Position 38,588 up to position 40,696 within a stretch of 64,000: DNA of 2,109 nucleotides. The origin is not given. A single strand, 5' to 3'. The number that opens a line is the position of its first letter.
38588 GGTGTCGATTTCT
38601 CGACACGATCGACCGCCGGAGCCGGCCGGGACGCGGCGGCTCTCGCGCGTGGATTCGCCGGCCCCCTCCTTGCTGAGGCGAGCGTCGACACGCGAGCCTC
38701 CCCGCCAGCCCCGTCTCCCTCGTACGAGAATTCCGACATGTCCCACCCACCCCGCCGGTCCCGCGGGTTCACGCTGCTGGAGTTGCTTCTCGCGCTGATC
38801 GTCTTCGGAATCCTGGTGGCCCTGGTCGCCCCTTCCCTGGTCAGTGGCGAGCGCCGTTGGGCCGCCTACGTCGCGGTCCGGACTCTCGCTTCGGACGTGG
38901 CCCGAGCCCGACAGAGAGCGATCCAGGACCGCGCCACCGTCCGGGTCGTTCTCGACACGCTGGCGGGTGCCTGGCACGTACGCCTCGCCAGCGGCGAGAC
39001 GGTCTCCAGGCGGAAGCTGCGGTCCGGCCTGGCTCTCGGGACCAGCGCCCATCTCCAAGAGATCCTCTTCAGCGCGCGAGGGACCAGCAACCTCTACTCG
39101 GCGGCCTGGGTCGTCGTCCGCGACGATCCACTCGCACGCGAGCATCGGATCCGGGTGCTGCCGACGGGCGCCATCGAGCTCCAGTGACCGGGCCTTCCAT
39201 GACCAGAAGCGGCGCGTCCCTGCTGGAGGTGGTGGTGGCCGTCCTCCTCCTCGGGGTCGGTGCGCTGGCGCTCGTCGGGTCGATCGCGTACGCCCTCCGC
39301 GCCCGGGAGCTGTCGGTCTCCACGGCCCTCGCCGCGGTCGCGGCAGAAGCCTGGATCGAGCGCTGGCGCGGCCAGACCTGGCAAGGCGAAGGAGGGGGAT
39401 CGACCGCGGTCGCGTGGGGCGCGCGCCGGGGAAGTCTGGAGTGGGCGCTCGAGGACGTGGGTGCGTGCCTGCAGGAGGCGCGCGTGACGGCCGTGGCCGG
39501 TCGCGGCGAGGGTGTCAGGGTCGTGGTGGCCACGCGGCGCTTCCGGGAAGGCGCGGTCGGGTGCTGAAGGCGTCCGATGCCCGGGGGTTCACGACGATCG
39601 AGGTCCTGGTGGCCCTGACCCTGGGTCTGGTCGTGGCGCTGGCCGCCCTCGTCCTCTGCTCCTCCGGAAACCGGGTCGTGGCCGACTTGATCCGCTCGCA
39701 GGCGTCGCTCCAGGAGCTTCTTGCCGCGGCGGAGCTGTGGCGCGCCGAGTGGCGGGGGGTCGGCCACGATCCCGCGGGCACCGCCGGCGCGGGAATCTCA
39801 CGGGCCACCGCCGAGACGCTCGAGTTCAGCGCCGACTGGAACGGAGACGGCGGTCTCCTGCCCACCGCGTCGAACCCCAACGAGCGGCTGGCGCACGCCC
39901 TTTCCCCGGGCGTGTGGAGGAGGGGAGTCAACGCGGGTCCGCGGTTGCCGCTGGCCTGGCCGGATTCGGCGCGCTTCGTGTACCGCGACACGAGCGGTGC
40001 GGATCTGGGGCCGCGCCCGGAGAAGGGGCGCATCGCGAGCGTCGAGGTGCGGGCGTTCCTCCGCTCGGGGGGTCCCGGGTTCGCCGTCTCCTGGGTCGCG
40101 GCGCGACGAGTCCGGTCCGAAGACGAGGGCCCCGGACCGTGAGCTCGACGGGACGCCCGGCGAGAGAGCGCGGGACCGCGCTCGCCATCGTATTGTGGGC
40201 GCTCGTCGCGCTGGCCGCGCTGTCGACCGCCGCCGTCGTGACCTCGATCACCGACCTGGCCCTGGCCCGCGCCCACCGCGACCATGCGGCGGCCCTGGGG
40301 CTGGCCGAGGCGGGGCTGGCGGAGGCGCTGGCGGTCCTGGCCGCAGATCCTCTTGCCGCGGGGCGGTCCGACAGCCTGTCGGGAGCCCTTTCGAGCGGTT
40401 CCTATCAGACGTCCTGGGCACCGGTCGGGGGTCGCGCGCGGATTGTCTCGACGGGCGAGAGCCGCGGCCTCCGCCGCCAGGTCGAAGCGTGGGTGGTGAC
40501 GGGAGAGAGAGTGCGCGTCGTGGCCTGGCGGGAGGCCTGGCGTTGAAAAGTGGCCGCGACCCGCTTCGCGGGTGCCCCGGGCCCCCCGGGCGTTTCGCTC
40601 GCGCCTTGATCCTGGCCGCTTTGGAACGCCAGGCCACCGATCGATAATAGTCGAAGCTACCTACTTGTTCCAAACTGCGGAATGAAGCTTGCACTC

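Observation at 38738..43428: Two consecutive fimT-pilV-pilW-pilX minor-pilin sets and no PilY1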

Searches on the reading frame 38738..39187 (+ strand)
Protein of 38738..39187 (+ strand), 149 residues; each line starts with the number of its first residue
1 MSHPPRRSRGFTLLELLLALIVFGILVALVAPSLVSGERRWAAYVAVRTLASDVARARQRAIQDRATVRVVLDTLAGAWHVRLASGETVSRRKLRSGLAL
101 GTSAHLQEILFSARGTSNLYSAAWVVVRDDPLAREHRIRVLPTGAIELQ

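Call 5: search_protein_families(library=pfam, proteins=[window:38738-39187:+], max_evalue=1)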
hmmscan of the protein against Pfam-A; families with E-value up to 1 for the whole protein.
window:38738-39187:+ (149 aa): 2 families
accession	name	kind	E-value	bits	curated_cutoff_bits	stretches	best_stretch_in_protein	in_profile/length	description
PF07963.17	N_methyl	-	1.6e-08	34.2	21.2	1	6-30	2-26/27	Prokaryotic N-terminal methylation motif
PF12019.13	GspH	-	2.8e-05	25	21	1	46-144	1-108/108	Type II transport protein GspH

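Call 6: search_protein_families(library=ncbifam, proteins=[window:38738-39187:+], max_evalue=1)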
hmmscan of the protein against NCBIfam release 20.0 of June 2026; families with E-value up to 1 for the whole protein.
window:38738-39187:+ (149 aa): 16 families
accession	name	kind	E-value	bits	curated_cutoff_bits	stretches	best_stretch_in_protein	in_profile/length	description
TIGR01710.1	typeII_sec_gspG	equivalog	2e-07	31.1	88.85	1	9-48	1-40/134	type II secretion system major pseudopilin GspG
NF040982.1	ComGD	equivalog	5.6e-07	30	70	1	9-116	2-108/139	competence type IV pilus minor pilin ComGD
TIGR01708.2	typeII_sec_gspH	equivalog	9.3e-07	29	80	1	8-70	1-63/169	type II secretion system minor pseudopilin GspH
TIGR02532.1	IV_pilin_GFxxxE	domain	1.9e-06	27.4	16.3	1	9-30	2-23/24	prepilin-type N-terminal cleavage/methylation domain-containing protein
TIGR02596.1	TIGR02596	subfamily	6.9e-05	23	70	1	11-70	1-60/196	Verru_Chthon cassette protein D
TIGR01707.1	gspI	equivalog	0.0001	22.7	44.35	1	10-60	1-50/101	type II secretion system minor pseudopilin GspI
NF041013.1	T4P_ComGE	equivalog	0.00024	21.1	49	1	8-35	3-30/83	competence type IV pilus minor pilin ComGE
NF040999.1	pilin_ComGC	equivalog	0.00052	20.2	75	1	9-36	2-29/84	competence type IV pilus major pilin ComGC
NF038303.1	EPS_HpsB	equivalog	0.00071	19.6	150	1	8-35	2-29/211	hormogonium polysaccharide secretion pseudopilin HpsB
NF041002.1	pilin_ComGF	equivalog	0.0011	19.3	80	1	9-34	2-27/139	competence type IV pilus minor pilin ComGF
NF041775.1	typeIV_PilA_Myxo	equivalog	0.0015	18.5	400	1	6-36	8-38/214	type IV pilin protein PilA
NF007800.0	PRK10506.1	equivalog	0.0039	17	158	1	6-59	6-52/163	prepilin peptidase-dependent protein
NF047827.1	T3SSXpsH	equivalog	0.0062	16.3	160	1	9-81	1-73/145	type II secretion system protein XpsH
TIGR02599.1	TIGR02599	subfamily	0.041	13.1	256.5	1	10-43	1-34/361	Verru_Chthon cassette protein C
NF007862.0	PRK10574.1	equivalog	0.048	13.8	138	1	7-34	3-30/145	prepilin peptidase-dependent pilin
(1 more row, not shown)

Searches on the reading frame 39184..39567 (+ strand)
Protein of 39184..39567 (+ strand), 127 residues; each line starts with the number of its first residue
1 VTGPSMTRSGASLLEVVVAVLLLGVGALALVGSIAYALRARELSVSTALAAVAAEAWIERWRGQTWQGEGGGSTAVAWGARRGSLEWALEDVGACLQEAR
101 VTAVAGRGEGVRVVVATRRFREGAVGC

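Call 5: search_protein_families(library=pfam, proteins=[window:39184-39567:+], max_evalue=1)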
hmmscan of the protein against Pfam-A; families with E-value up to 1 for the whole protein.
window:39184-39567:+ (127 aa): 2 families
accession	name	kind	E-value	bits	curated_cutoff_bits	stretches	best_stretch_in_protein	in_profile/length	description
PF07963.17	N_methyl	-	0.014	15.4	21.2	1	8-30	4-26/27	Prokaryotic N-terminal methylation motif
PF06271.18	RDD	-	0.061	14.1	24.1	1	5-65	4-72/137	RDD family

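Call 6: search_protein_families(library=ncbifam, proteins=[window:39184-39567:+], max_evalue=1)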
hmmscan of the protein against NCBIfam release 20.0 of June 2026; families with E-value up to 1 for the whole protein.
window:39184-39567:+ (127 aa): 3 families
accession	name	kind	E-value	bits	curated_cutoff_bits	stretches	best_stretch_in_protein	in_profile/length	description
TIGR02523.1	type_IV_pilV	equivalog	4.1e-07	30.6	52.2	1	9-65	2-58/139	type IV pilus modification protein PilV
TIGR01707.1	gspI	equivalog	0.029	14.9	44.35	1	10-59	1-50/101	type II secretion system minor pseudopilin GspI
NF041013.1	T4P_ComGE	equivalog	0.27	11.4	49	1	10-42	5-37/83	competence type IV pilus minor pilin ComGE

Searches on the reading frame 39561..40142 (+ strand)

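Call 5: search_protein_families(library=pfam, proteins=[window:39561-40142:+], max_evalue=1)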
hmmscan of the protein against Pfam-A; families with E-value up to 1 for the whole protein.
window:39561-40142:+ (193 aa): 1 family
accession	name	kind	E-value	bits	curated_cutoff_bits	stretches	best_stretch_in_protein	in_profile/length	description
PF07963.17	N_methyl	-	0.0002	21.3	21.2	1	7-30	4-27/27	Prokaryotic N-terminal methylation motif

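Call 6: search_protein_families(library=ncbifam, proteins=[window:39561-40142:+], max_evalue=1)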
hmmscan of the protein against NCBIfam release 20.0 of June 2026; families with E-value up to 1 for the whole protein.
window:39561-40142:+ (193 aa): 8 families
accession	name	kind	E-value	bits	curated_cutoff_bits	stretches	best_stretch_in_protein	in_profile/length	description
TIGR02532.1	IV_pilin_GFxxxE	domain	0.0037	17.1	16.3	1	8-30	2-24/24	prepilin-type N-terminal cleavage/methylation domain-containing protein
NF041013.1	T4P_ComGE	equivalog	0.0068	16.5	49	1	8-60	4-56/83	competence type IV pilus minor pilin ComGE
TIGR01707.1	gspI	equivalog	0.012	16.1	44.35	1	9-36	1-28/101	type II secretion system minor pseudopilin GspI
TIGR01710.1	typeII_sec_gspG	equivalog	0.026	14.5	88.85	1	8-63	1-55/134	type II secretion system major pseudopilin GspG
TIGR01708.2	typeII_sec_gspH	equivalog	0.031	14.3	80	1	8-56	2-49/169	type II secretion system minor pseudopilin GspH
NF007848.0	PRK10557.1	equivalog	0.047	13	120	1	5-31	8-34/192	prepilin peptidase-dependent protein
NF047828.1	T3SSXpsI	equivalog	0.17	11.9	150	1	8-54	2-51/132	type II secretion system protein XpsI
NF041002.1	pilin_ComGF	equivalog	0.3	11.3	80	1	8-39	2-33/139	competence type IV pilus minor pilin ComGF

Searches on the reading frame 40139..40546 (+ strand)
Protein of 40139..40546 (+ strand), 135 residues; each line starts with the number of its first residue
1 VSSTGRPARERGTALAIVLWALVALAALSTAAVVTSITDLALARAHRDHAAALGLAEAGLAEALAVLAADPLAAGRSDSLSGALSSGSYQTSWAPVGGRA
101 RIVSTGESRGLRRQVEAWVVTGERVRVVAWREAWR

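Call 5: search_protein_families(library=pfam, proteins=[window:40139-40546:+], max_evalue=1)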
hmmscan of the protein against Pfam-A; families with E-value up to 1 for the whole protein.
window:40139-40546:+ (135 aa): 1 family
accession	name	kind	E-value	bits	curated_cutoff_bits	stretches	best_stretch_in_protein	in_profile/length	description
PF14341.11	PilX_N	-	0.0035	17.7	25.5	1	11-61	1-51/51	PilX N-terminal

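Call 6: search_protein_families(library=ncbifam, proteins=[window:40139-40546:+], max_evalue=1)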
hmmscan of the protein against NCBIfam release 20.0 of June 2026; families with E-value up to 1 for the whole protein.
window:40139-40546:+ (135 aa): 0 families

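Call 48: find_homologous_proteins(query=window:40139-40546:+, max_evalue=0.001)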
Query window:40139-40546:+ (135 aa): 66 proteins with E <= 0.001 among 4212 candidates.
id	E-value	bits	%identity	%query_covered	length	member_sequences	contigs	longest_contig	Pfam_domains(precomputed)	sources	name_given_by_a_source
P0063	9.2e-73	260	100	100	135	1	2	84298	-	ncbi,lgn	ncbi:MAG: hypothetical protein ACREMD_09310 [Gemmatimonadota bacterium]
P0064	2.4e-59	217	93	90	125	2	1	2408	-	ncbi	ncbi:MAG: hypothetical protein ACREK5_00310, partial [Gemmatimonadota bacterium]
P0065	1.9e-56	207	81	98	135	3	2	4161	-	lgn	-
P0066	2.5e-56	207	79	100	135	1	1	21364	-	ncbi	-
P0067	1.3e-52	195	82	96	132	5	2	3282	-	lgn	-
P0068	1.6e-52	195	83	81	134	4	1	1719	-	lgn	-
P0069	8.4e-47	176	74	100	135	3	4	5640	-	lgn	-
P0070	7.9e-45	170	75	92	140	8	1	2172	-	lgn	-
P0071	6.2e-42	160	68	72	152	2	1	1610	-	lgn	-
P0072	9.0e-41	157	68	72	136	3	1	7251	-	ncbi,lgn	-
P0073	1.7e-40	156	65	72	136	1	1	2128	-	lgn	-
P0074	7.0e-40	154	66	72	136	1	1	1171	-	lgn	-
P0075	1.5e-39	153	64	98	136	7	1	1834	-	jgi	jgi:Tfp pilus assembly protein PilX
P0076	2.3e-39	152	65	93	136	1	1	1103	-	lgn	-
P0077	2.2e-38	149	65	72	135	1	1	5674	-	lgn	-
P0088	1.3e-26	111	54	90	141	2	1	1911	PF14341.12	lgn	-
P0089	2.8e-26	110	54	92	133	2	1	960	PF14341.12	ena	-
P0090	3.1e-26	110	52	93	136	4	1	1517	PF14341.12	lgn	-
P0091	2.5e-25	107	51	93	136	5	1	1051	PF14341.12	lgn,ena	-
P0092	2.5e-25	107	54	90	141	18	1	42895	-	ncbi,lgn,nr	ncbi:MAG TPA: hypothetical protein VFM44_00545 [Gemmatimonadota bacterium]|nr:hypothetical protein [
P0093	3.3e-25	107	52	90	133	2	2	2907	PF14341.12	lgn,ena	-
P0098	2.0e-24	104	51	72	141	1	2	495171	PF14341.12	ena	-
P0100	6.5e-24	102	52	90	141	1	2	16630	PF14341.12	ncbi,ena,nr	ncbi:MAG TPA: PilX N-terminal domain-containing pilus assembly protein [Gemmatimonadota bacterium]|n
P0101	6.9e-24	102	49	79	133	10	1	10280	PF14341.12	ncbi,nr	ncbi:MAG TPA: PilX N-terminal domain-containing pilus assembly protein [Gemmatimonadota bacterium]|n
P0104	9.1e-24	102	52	91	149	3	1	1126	PF14341.12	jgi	jgi:hypothetical protein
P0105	1.1e-23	102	52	91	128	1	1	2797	PF14341.12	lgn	-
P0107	5.4e-23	99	52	90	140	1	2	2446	PF14341.12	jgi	jgi:hypothetical protein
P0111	8.3e-23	99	52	93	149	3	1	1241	PF14341.12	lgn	-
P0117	2.2e-21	94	49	93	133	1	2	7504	PF14341.12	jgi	jgi:Tfp pilus assembly protein PilX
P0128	9.0e-14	70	62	57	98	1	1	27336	PF14341.12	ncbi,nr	ncbi:MAG TPA: PilX N-terminal domain-containing pilus assembly protein, partial [Gemmatimonadota bac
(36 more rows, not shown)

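Call 49: find_encoding_contigs(protein=P0098, flank=10000, max_places=1)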
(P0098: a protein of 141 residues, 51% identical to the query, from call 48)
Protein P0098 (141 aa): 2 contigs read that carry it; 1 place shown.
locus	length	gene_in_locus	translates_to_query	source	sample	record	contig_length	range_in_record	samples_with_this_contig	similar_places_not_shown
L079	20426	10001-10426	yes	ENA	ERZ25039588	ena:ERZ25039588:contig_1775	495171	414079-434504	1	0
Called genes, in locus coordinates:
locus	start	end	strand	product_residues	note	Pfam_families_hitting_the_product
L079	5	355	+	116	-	PF07963:N_methyl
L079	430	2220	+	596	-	-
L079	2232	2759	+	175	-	PF09586:YfhO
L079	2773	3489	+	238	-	PF13489:Methyltransf_23, PF08241:Methyltransf_11, PF08242:Methyltransf_12, PF13649:Methyltransf_25, PF13847:Methyltransf_31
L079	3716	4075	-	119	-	-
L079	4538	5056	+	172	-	-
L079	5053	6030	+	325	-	PF00535:Glycos_transf_2, PF13641:Glyco_tranf_2_3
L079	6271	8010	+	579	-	PF13231:PMT_2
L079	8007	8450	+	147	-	PF07963:N_methyl, PF16732:ComP_DUS (weak)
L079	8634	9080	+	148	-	PF12019:GspH (weak)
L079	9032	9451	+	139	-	-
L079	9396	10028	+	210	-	-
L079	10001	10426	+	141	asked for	PF14341:PilX_N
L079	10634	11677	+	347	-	PF11104:PilM_2, PF14450:FtsA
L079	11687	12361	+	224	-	PF05137:PilN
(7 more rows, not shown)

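Call 50: find_encoding_contigs(protein=P0092, flank=10000, max_places=1)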
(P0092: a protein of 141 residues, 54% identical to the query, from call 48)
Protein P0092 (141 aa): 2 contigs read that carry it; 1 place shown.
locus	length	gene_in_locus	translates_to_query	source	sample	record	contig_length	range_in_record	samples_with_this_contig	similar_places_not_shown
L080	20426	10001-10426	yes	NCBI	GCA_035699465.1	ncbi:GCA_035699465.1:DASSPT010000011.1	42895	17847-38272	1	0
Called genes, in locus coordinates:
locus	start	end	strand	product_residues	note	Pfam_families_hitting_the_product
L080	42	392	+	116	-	PF07963:N_methyl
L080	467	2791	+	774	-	PF09586:YfhO (weak)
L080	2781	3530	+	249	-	PF13489:Methyltransf_23, PF13847:Methyltransf_31, PF08241:Methyltransf_11, PF08242:Methyltransf_12, PF13649:Methyltransf_25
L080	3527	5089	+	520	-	PF13231:PMT_2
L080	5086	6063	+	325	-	PF00535:Glycos_transf_2, PF13641:Glyco_tranf_2_3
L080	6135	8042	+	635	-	PF13231:PMT_2 (weak)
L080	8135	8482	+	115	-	PF07963:N_methyl, PF16732:ComP_DUS (weak)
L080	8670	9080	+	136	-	PF12019:GspH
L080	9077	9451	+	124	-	-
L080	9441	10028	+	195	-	-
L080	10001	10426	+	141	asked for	-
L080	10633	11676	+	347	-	PF11104:PilM_2, PF14450:FtsA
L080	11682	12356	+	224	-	PF05137:PilN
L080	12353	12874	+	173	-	-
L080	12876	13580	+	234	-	PF04350:PilO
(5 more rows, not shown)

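Call 58: predict_structure(alignment_id=A2)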
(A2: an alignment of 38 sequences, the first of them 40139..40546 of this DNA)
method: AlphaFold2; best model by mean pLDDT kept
length: 135 residues; sequences in the alignment: 38
mean_pLDDT: 92.7   pTM: 0.73
mean pLDDT of the five models: 92.7, 91.7, 87.7, 85.6, 82.4
residues with pLDDT >= 90: 119; 70-90: 4; 50-70: 11; < 50: 1
segments of 3 or more residues with pLDDT < 50: none
pLDDT, mean of each block of 10 residues (from residue 1): 60 88 97 96 94 98 97 97 97 96 97 97 94 85
secondary structure, 60 per line:
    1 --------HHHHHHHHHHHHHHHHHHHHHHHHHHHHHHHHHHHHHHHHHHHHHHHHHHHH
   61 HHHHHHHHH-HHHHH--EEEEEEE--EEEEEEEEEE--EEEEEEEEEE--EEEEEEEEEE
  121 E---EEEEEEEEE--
elements in order: H9-69 H71-75 E78-84 E87-96 E99-108 E111-121 E125-133

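Call 71: find_encoding_contigs(protein=P0100, flank=6000, max_places=2)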
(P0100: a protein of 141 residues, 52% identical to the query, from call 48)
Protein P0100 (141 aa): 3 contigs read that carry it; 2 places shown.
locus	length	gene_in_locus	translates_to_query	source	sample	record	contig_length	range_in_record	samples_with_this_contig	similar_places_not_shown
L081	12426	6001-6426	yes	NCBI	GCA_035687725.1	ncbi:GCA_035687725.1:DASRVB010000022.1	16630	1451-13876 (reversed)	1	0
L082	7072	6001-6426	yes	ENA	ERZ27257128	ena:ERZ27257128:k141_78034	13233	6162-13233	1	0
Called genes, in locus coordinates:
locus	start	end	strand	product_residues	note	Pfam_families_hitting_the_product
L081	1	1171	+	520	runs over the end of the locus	PF13231:PMT_2 (weak)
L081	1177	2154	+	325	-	PF00535:Glycos_transf_2, PF13641:Glyco_tranf_2_3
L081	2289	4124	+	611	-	PF13231:PMT_2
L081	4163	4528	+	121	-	PF07963:N_methyl (weak), PF16732:ComP_DUS (weak)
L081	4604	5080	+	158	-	PF07963:N_methyl (weak), PF12019:GspH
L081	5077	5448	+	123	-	-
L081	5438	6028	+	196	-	-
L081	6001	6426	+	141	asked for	PF14341:PilX_N (weak)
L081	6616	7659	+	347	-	PF11104:PilM_2, PF14450:FtsA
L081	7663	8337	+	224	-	PF05137:PilN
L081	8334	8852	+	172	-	-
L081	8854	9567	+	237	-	PF04350:PilO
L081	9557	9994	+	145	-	-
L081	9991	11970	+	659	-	PF03958:Secretin_N, PF00263:Secretin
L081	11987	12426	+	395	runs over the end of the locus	PF17789:MG4 (faint), PF02369:Big_1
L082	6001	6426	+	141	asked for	PF14341:PilX_N (weak)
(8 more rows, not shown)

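Call 72: find_encoding_contigs(protein=P0101, flank=6000, max_places=2)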
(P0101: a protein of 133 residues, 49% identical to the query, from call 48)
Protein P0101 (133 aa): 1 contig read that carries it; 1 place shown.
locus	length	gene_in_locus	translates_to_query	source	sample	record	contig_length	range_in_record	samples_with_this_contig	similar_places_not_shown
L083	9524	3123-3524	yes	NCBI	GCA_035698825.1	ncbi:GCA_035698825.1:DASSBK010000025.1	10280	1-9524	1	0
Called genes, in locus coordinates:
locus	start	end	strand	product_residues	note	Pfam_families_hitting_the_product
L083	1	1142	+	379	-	?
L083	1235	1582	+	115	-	PF07963:N_methyl, PF16732:ComP_DUS (weak)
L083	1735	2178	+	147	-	PF12019:GspH (weak)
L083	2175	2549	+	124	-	-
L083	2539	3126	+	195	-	-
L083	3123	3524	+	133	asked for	PF14341:PilX_N (weak)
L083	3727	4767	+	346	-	PF11104:PilM_2, PF14450:FtsA (weak)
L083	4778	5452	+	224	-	PF05137:PilN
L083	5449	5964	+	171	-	-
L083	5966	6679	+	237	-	PF04350:PilO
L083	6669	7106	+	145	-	-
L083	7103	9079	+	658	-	PF11741:AMIN (faint), PF03958:Secretin_N, PF00263:Secretin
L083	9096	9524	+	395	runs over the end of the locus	PF17789:MG4 (faint), PF02369:Big_1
